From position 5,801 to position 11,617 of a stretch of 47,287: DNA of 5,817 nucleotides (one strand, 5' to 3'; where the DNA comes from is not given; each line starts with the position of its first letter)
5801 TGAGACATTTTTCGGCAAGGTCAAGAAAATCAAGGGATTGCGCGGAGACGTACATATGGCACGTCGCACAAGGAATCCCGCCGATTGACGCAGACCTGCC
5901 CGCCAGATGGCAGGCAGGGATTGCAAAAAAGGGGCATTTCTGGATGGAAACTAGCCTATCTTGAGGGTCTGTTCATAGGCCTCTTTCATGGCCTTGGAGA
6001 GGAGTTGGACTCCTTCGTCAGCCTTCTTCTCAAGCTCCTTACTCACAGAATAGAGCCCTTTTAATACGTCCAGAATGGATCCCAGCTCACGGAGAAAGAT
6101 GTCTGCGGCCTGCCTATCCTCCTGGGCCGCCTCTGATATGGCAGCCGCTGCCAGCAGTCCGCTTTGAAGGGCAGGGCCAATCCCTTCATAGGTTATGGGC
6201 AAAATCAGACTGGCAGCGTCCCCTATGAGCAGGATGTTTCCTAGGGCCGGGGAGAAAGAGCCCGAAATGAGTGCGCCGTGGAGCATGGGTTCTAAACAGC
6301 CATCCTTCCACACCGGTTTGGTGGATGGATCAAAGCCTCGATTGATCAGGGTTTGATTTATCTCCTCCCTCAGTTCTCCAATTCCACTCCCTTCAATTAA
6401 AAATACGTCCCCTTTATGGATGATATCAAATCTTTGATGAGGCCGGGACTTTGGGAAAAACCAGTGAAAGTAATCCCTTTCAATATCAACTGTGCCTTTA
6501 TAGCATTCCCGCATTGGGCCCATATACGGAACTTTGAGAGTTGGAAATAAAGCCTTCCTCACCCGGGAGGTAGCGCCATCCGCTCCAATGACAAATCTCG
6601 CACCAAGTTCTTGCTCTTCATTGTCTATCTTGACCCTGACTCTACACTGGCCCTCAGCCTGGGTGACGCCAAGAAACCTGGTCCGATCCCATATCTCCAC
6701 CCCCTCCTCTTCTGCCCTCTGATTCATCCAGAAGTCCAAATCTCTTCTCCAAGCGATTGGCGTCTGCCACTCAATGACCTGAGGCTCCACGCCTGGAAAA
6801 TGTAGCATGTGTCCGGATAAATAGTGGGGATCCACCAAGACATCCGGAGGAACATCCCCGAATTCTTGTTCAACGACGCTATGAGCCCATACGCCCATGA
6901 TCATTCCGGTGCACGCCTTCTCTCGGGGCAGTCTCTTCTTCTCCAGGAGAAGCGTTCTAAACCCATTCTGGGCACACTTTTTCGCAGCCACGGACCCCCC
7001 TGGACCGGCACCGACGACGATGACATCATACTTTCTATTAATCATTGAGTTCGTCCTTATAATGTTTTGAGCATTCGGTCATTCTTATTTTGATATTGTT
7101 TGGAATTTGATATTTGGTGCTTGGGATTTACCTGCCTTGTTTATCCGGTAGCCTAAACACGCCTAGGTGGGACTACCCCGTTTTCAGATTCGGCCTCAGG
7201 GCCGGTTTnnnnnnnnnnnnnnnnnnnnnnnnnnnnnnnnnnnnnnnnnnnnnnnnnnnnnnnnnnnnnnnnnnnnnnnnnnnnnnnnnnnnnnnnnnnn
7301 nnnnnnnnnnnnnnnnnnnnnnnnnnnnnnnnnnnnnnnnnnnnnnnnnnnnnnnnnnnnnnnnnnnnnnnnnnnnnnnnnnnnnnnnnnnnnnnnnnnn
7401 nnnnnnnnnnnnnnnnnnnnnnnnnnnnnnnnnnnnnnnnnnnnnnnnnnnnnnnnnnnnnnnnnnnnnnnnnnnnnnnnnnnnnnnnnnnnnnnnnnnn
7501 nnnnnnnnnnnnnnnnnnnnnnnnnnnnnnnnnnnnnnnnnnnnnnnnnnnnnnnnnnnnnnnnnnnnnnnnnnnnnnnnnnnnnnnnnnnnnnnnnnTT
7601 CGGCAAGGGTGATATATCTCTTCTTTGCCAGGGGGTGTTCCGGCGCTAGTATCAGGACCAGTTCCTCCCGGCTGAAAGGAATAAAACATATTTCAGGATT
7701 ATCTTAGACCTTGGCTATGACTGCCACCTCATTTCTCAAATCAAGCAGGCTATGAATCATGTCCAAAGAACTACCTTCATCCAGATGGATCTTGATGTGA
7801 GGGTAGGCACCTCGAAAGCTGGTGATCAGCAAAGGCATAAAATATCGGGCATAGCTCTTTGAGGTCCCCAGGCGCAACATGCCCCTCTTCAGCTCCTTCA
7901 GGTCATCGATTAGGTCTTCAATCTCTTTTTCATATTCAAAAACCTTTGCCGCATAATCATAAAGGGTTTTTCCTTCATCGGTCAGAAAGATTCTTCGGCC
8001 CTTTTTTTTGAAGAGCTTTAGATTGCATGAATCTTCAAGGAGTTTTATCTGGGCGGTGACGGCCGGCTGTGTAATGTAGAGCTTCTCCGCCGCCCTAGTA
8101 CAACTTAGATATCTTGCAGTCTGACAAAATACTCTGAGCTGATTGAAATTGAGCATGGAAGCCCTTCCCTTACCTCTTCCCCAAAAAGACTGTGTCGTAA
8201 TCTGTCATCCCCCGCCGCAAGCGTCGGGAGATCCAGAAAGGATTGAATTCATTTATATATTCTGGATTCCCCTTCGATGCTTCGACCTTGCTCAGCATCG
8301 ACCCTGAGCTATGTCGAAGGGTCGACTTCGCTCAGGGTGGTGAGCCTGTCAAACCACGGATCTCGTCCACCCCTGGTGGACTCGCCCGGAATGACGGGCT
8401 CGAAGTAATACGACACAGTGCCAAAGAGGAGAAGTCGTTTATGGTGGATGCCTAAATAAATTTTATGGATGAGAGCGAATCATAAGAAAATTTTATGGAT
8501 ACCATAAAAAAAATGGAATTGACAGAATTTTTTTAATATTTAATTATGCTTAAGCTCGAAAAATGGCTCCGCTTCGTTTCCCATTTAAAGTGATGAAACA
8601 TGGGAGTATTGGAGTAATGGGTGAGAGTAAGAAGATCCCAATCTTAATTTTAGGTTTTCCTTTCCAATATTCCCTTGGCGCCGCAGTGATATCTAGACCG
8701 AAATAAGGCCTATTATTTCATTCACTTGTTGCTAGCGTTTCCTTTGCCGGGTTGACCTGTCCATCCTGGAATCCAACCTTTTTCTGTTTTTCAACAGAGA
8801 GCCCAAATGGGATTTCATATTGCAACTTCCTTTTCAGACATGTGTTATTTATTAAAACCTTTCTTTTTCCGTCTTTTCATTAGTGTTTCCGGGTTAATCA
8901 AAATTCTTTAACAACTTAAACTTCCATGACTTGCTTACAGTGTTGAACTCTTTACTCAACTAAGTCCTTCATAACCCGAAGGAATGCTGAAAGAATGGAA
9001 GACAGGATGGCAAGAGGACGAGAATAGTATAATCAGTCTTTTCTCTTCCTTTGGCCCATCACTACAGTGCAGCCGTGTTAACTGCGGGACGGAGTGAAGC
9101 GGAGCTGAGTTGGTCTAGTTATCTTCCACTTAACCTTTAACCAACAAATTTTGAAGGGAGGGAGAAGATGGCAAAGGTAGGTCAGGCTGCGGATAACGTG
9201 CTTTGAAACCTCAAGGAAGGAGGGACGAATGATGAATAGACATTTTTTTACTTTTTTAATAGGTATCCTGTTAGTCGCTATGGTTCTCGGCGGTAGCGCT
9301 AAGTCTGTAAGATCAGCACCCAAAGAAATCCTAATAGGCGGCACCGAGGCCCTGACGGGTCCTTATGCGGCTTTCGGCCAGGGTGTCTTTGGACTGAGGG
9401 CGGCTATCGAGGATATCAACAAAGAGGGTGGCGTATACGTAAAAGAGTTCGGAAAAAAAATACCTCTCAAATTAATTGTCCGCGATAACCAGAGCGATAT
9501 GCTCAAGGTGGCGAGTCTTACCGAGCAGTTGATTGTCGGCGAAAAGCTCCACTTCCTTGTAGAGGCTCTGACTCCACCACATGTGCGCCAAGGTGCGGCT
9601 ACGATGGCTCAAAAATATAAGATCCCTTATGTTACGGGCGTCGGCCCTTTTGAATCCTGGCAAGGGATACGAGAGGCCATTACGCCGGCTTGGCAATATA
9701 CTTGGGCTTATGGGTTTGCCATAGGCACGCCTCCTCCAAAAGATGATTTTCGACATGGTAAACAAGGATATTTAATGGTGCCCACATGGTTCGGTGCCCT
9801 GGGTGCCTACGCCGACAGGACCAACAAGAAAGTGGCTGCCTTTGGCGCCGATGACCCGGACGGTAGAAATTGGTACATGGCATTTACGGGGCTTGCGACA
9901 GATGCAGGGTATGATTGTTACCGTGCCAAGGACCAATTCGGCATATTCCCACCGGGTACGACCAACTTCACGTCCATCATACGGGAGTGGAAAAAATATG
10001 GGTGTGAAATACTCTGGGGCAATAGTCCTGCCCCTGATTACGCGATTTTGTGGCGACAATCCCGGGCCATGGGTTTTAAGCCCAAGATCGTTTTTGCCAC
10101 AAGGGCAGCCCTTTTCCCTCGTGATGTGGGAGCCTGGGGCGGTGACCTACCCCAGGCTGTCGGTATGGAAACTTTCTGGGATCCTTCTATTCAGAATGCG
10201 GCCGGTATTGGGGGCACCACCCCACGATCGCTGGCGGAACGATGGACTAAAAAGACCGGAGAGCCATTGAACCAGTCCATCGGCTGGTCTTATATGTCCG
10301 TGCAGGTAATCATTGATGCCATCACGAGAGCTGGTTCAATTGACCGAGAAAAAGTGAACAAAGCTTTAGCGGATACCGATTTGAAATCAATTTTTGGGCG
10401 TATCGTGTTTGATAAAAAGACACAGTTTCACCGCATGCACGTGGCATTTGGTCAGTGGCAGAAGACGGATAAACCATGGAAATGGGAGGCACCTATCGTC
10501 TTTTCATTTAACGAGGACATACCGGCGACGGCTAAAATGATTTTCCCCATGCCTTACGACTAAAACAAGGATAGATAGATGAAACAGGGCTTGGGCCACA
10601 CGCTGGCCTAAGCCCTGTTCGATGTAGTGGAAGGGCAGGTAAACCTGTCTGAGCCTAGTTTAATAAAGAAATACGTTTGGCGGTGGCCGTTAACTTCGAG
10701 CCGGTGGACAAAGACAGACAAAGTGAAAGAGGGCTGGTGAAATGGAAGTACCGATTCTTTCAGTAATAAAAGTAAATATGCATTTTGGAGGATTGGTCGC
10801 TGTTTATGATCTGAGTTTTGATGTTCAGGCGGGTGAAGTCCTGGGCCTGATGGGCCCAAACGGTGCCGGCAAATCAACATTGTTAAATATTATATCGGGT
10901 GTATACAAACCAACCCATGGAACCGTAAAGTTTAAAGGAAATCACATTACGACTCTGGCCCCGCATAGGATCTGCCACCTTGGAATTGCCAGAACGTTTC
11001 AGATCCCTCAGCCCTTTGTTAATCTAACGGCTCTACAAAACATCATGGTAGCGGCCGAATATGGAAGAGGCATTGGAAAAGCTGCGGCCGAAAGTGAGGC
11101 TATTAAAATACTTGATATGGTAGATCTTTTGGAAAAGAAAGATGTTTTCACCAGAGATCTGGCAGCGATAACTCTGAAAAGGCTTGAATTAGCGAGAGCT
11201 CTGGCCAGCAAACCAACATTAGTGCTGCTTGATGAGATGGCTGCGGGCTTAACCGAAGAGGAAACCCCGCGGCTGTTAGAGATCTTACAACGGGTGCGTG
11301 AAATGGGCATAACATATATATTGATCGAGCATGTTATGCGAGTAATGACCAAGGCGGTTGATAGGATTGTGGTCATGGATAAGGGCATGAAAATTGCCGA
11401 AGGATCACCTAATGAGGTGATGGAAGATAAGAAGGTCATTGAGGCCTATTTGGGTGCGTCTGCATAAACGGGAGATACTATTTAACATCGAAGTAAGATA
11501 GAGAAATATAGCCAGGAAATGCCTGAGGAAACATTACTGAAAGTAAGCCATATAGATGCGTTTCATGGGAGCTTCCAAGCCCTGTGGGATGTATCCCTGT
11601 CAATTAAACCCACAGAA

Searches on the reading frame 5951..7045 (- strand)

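Call 40: search_protein_families(library=pfam, proteins=[window:5951-7045:-], max_evalue=0.00001)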
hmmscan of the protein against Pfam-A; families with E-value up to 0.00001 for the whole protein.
window:5951-7045:- (364 aa): 7 families
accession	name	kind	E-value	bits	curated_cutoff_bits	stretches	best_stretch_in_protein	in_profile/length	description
PF01494.25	FAD_binding_3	-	3.7e-17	63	22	1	5-166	1-167/349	FAD binding domain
PF07992.20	Pyr_redox_2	-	4.6e-08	33.3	26.1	1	6-161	1-112/291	Pyridine nucleotide-disulphide oxidoreductase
PF12831.13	FAD_oxidored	-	2.3e-07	30.9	27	1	7-155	1-143/416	FAD dependent oxidoreductase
PF03486.20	HI0933_like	-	7.5e-07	29.3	50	0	7-43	2-38/244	HI0933-like protein Rossmann domain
PF01266.30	DAO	-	1.1e-06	28.9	27.9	0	7-53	1-50/353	FAD dependent oxidoreductase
PF00890.30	FAD_binding_2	-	1.2e-06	28.4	20.4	0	7-38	1-32/414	FAD binding domain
PF13450.12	NAD_binding_8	-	2.2e-06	28.3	21.9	1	10-37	1-28/68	NAD(P)-binding Rossmann-like domain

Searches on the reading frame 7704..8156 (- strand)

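Call 40: search_protein_families(library=pfam, proteins=[window:7704-8156:-], max_evalue=0.00001)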
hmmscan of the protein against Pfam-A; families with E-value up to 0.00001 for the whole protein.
window:7704-8156:- (150 aa): 2 families
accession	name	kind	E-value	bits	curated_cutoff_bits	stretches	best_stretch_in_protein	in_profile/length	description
PF00126.33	HTH_1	-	1.3e-19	70.4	26.6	1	4-63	1-60/60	Bacterial regulatory helix-turn-helix protein, lysR family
PF03466.25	LysR_substrate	-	7e-10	39.1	28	1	89-147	3-61/209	LysR substrate binding domain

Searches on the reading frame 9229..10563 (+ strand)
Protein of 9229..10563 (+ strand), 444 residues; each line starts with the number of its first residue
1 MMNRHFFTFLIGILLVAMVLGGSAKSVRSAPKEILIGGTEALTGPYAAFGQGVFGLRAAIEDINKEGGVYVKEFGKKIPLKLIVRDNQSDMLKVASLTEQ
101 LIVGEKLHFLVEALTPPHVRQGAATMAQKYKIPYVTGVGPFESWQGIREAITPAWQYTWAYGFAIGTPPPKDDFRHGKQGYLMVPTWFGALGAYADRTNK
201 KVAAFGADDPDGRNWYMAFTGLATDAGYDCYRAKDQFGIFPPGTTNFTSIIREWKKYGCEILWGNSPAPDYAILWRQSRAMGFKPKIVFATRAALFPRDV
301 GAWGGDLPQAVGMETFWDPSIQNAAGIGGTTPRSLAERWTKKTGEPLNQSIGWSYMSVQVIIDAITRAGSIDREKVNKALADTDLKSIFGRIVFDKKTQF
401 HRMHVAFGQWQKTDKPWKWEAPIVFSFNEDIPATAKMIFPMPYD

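Call 40: search_protein_families(library=pfam, proteins=[window:9229-10563:+], max_evalue=0.00001)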
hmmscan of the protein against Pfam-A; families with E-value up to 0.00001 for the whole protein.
window:9229-10563:+ (444 aa): 2 families
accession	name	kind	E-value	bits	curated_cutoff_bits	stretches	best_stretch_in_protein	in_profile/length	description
PF13458.12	Peripla_BP_6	-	8.4e-41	141.2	31.7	1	34-412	2-340/343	Periplasmic binding protein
PF13433.12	Peripla_BP_5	-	7.4e-13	48.8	27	1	331-412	255-338/363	Periplasmic binding protein domain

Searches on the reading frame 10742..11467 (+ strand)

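Call 40: search_protein_families(library=pfam, proteins=[window:10742-11467:+], max_evalue=0.00001)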
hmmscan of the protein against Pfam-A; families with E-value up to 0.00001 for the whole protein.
window:10742-11467:+ (241 aa): 2 families
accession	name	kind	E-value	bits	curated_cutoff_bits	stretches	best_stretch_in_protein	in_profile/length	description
PF00005.33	ABC_tran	-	4.2e-28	99.1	25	1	23-166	3-135/137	ABC transporter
PF12399.14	BCA_ABC_TP_C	-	5.2e-10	39.1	25.5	1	217-240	2-25/27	Branched-chain amino acid ATP-binding cassette transporter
